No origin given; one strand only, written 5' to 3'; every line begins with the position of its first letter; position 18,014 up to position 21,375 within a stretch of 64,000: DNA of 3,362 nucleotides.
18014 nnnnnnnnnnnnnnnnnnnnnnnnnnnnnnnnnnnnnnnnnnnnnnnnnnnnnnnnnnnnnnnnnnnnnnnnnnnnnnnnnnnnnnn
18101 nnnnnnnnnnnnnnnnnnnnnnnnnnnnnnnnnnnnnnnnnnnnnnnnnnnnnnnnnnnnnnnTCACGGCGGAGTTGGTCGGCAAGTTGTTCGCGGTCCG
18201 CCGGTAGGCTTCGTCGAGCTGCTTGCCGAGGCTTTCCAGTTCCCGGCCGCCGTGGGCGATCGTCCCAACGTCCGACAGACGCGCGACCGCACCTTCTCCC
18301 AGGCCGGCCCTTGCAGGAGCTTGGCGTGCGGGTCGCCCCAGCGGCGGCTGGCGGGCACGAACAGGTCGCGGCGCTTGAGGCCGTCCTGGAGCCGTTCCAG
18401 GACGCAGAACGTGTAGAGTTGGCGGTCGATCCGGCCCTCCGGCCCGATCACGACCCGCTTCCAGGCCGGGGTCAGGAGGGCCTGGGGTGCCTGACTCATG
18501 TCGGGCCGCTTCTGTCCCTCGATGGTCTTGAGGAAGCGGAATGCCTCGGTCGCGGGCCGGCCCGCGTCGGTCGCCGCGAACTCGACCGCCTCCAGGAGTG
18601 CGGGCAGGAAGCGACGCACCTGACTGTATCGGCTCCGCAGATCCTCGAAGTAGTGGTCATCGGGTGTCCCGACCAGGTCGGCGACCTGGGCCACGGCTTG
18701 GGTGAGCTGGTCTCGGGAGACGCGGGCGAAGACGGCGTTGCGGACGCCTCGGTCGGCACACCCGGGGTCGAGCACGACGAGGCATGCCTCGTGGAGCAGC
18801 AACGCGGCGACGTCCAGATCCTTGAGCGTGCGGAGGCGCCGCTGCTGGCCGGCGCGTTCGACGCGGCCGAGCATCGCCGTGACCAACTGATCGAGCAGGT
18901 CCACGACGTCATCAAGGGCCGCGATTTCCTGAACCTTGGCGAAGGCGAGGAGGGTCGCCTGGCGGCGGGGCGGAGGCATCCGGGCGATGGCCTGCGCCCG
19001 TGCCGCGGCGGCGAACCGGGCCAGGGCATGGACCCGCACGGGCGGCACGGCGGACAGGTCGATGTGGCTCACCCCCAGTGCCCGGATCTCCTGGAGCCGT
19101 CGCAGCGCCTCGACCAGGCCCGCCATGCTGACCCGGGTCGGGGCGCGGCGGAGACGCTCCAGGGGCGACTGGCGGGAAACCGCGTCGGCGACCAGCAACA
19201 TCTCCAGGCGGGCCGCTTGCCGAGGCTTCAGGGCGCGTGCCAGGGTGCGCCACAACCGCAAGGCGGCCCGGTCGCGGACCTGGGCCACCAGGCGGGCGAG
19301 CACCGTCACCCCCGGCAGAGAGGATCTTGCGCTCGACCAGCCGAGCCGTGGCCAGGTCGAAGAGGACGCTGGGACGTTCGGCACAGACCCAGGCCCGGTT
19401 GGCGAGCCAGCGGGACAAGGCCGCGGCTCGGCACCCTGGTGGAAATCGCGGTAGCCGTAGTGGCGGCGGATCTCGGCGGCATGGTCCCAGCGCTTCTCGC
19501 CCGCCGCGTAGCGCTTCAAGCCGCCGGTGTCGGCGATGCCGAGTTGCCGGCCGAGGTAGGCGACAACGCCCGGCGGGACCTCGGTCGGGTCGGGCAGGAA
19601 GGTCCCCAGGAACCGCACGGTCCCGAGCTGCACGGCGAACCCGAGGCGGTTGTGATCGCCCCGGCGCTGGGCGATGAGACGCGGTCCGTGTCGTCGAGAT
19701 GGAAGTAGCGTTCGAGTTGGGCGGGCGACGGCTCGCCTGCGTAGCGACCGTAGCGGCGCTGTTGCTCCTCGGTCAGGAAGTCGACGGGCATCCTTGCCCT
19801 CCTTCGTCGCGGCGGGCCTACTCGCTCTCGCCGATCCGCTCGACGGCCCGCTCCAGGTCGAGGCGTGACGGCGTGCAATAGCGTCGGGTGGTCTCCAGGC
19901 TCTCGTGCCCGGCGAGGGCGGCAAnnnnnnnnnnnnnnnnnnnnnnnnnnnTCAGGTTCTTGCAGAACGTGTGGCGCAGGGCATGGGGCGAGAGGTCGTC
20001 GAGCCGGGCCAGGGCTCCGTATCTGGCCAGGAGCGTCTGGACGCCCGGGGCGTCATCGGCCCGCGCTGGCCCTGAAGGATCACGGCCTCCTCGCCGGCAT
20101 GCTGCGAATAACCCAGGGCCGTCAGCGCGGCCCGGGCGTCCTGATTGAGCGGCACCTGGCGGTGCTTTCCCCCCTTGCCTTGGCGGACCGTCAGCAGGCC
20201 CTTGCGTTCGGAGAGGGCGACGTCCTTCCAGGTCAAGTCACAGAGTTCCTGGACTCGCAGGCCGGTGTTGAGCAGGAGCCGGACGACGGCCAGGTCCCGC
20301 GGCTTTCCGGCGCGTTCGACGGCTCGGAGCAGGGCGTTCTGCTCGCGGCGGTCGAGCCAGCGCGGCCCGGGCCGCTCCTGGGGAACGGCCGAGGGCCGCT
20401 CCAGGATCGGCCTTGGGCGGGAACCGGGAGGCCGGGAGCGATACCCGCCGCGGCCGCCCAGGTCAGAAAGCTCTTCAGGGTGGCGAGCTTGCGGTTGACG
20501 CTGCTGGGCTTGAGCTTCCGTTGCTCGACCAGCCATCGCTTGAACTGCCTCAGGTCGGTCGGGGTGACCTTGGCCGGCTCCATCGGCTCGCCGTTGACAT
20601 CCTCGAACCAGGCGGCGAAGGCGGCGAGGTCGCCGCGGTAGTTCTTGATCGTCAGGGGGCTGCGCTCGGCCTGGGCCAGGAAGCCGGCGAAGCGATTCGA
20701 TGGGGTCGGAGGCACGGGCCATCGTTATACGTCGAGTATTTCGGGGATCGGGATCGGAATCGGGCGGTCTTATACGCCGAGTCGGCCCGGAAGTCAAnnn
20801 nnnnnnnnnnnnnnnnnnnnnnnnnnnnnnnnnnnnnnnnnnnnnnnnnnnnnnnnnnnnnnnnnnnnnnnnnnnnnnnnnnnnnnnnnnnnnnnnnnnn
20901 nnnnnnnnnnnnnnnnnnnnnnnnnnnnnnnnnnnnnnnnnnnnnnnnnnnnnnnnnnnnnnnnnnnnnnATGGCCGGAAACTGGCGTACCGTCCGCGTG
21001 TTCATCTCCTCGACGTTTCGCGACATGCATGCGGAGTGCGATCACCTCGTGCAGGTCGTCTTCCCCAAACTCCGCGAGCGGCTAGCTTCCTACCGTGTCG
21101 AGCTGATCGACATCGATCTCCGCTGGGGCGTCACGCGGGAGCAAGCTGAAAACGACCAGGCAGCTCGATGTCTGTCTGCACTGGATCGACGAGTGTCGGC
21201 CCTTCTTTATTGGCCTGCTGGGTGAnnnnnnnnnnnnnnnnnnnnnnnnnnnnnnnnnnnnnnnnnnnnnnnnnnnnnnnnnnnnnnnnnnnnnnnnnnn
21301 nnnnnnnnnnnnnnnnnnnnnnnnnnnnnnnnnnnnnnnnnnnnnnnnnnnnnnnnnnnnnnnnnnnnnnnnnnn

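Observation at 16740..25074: Precisely bounded Tn3-family transposon carrying a NACHT-WD40 STAND NTPase as its only passenger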

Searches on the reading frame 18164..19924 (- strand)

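Call 6: search_protein_families(library=pfam, proteins=[window:18164-19924:-], max_evalue=0.01)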
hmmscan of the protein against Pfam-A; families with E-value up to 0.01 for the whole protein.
window:18164-19924:- (586 aa): 1 family
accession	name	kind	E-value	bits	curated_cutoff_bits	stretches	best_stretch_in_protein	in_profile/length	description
PF13700.11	DUF4158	-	7.4e-27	94.7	27.4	1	83-165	34-116/165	Domain of unknown function (DUF4158)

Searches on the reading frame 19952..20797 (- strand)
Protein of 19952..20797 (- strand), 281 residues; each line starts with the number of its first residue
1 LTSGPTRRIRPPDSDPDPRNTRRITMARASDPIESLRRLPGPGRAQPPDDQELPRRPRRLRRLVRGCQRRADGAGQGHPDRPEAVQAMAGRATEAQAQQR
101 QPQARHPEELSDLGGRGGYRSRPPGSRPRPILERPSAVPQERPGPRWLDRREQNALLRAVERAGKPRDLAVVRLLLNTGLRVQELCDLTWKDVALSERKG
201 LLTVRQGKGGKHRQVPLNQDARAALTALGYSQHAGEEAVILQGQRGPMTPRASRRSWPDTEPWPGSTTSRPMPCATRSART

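Call 6: search_protein_families(library=pfam, proteins=[window:19952-20797:-], max_evalue=0.01)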
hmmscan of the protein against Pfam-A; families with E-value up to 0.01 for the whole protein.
window:19952-20797:- (281 aa): 1 family
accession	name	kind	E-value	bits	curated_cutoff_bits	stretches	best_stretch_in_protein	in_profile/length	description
PF00589.27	Phage_integrase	-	7.2e-18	65.4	27.1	1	147-257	2-114/172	Phage integrase family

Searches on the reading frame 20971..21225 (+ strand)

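Call 6: search_protein_families(library=pfam, proteins=[window:20971-21225:+], max_evalue=0.01)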
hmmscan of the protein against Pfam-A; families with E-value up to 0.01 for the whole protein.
window:20971-21225:+ (84 aa): 1 family
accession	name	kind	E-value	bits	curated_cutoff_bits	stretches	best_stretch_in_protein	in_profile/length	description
PF13271.11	DUF4062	-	7.7e-05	23.3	24.7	1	9-72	1-51/82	Domain of unknown function (DUF4062)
